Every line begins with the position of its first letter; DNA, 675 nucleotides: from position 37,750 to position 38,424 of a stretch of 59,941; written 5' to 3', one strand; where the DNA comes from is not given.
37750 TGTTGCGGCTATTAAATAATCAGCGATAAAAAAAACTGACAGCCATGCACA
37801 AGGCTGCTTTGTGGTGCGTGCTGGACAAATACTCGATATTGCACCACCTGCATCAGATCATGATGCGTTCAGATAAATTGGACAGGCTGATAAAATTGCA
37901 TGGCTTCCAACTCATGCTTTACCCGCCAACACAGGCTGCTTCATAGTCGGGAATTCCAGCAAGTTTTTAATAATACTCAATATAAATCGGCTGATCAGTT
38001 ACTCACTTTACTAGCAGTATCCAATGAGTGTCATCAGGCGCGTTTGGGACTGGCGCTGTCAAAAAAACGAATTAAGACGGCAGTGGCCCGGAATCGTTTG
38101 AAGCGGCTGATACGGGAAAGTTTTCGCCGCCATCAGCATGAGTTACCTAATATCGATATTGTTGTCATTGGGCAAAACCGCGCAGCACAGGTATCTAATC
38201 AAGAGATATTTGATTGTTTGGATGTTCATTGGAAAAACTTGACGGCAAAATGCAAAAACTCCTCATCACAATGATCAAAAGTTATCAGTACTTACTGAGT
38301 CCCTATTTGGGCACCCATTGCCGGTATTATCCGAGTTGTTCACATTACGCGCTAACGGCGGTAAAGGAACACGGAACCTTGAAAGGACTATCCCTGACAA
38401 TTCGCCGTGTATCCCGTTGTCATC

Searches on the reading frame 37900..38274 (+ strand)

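Call 54: search_protein_families(library=pfam, proteins=[window:37900-38274:+], max_evalue=0.001)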
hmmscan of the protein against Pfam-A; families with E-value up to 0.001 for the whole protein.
window:37900-38274:+ (124 aa): 1 family
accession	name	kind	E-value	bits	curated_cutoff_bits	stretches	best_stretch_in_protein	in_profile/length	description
PF00825.24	Ribonuclease_P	-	7.3e-29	100.4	22.3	1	7-114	1-108/109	Ribonuclease P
